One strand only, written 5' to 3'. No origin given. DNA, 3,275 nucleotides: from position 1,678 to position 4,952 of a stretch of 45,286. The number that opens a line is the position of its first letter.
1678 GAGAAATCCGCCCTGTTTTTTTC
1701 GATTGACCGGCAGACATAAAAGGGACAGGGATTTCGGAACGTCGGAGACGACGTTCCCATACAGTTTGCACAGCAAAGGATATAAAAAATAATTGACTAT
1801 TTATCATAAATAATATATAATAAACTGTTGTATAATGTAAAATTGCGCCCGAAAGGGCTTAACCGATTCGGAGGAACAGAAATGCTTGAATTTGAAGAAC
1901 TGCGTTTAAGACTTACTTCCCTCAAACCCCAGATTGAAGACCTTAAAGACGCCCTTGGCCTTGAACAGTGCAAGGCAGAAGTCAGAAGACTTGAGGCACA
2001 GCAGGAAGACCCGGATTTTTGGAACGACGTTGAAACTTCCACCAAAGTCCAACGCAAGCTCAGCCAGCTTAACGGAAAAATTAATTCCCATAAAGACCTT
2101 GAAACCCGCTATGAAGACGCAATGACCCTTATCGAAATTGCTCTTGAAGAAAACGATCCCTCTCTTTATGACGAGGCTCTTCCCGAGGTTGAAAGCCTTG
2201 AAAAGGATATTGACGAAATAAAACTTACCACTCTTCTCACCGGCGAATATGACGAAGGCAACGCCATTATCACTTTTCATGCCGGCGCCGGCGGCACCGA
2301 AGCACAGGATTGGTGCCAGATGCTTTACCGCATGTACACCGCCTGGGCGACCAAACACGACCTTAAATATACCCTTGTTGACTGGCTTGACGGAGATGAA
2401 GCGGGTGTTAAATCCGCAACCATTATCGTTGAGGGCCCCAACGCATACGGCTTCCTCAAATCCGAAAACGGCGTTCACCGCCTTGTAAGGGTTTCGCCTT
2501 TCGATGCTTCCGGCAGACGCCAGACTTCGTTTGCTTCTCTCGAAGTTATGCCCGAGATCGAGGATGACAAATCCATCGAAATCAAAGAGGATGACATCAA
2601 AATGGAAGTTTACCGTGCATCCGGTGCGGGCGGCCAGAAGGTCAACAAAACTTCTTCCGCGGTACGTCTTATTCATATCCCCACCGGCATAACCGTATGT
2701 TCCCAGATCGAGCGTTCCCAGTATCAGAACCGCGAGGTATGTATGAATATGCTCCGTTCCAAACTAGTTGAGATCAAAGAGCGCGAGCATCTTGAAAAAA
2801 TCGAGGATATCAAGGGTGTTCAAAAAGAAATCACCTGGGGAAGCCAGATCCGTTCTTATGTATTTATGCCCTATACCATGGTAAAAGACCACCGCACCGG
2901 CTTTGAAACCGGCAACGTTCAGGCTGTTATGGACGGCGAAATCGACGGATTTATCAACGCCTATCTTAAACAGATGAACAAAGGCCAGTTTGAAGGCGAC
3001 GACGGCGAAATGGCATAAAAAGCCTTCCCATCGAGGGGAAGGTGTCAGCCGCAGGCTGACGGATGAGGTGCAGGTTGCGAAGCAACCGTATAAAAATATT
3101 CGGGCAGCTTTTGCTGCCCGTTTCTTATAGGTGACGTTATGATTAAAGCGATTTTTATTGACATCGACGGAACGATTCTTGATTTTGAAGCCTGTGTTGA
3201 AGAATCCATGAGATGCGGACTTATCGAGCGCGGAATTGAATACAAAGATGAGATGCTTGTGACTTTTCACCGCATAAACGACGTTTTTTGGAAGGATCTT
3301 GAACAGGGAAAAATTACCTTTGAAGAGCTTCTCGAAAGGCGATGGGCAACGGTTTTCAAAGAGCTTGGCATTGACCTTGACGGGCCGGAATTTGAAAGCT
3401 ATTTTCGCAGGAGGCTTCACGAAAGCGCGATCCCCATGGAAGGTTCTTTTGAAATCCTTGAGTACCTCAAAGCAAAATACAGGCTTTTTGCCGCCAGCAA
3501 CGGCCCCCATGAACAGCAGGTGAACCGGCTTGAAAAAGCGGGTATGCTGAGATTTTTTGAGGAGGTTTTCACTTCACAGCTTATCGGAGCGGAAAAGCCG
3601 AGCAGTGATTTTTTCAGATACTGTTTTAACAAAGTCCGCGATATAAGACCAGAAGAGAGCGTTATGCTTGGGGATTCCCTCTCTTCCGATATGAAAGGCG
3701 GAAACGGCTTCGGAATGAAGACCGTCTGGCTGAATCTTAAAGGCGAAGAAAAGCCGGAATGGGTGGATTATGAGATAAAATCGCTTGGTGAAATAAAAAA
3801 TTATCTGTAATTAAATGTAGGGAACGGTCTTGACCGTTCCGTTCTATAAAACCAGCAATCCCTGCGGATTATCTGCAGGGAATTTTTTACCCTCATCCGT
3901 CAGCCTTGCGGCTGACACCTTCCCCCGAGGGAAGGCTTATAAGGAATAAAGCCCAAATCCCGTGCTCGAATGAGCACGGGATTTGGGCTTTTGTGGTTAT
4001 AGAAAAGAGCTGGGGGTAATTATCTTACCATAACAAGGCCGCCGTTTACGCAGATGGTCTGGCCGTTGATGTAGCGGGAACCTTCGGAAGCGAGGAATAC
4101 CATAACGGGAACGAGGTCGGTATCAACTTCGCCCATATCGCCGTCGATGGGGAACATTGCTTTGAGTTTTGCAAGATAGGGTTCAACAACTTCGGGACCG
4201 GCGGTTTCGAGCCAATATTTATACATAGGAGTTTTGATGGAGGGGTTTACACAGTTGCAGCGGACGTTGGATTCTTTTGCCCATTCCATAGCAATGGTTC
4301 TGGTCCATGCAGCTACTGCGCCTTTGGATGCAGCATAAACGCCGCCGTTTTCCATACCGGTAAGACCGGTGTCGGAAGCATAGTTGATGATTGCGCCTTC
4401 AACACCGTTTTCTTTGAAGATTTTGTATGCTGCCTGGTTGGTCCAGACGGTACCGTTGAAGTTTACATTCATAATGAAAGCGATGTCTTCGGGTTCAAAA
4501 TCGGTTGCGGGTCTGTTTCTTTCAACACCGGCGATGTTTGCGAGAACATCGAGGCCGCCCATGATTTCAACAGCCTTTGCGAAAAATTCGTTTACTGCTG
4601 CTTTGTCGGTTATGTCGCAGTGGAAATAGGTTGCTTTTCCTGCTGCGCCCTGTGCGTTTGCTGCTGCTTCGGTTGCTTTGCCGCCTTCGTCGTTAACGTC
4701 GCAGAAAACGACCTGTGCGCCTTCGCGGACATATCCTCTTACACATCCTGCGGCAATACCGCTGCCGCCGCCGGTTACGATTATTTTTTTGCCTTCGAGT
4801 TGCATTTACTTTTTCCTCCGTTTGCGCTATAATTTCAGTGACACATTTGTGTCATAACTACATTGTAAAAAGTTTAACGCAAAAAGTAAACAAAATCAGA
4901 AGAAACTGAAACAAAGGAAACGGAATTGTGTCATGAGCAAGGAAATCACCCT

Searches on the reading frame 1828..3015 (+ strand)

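Call 57: search_protein_families(library=pfam, proteins=[window:1828-3015:+], max_evalue=0.0001)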
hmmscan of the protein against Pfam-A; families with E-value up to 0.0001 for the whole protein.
window:1828-3015:+ (396 aa): 2 families
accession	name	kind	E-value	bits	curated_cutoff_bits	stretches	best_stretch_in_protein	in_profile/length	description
PF03462.23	PCRF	-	6.3e-55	186.4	24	1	49-237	2-193/194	PCRF domain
PF00472.26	RF-1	-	6.7e-40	136.1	35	1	247-356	2-116/116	RF-1 domain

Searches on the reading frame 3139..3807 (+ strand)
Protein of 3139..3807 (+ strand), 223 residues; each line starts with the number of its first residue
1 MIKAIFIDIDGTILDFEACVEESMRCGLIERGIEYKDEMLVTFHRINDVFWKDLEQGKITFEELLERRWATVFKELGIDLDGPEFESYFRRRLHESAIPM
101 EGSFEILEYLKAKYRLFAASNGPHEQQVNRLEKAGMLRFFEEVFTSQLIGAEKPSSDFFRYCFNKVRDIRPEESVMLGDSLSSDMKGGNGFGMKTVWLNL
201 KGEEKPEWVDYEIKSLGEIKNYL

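Call 57: search_protein_families(library=pfam, proteins=[window:3139-3807:+], max_evalue=0.0001)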
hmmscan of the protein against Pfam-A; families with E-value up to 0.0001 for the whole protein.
window:3139-3807:+ (223 aa): 3 families
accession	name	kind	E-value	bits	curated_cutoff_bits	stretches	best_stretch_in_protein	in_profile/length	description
PF00702.32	Hydrolase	-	1.2e-19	71.9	26.4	1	2-192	1-191/191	haloacid dehalogenase-like hydrolase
PF13419.12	HAD_2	-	4.4e-19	69.7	23.8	1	7-197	3-177/178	Haloacid dehalogenase-like hydrolase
PF13242.12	Hydrolase_like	-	6.3e-10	39.3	22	1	152-210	3-59/75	HAD-hyrolase-like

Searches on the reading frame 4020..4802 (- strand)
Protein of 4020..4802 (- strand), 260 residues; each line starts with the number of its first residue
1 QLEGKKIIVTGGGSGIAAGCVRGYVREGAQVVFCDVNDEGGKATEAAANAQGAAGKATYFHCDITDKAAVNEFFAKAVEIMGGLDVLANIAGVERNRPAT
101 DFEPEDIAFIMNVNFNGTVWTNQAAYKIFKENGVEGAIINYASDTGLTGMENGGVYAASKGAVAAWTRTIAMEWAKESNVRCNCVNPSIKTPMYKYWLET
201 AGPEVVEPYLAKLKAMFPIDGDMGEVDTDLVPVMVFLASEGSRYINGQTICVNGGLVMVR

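Call 57: search_protein_families(library=pfam, proteins=[window:4020-4802:-], max_evalue=0.0001)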
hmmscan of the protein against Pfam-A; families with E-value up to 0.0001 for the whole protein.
window:4020-4802:- (260 aa): 3 families
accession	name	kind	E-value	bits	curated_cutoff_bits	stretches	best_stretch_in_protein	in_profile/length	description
PF13561.12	adh_short_C2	-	2.8e-49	168.2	27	1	14-256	6-235/236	Enoyl-(Acyl carrier protein) reductase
PF00106.31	adh_short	-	1.2e-46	159.1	26.6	1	5-197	1-190/195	short chain dehydrogenase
PF08659.16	KR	-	7.5e-08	32.9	22.6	1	7-167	3-160/180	KR domain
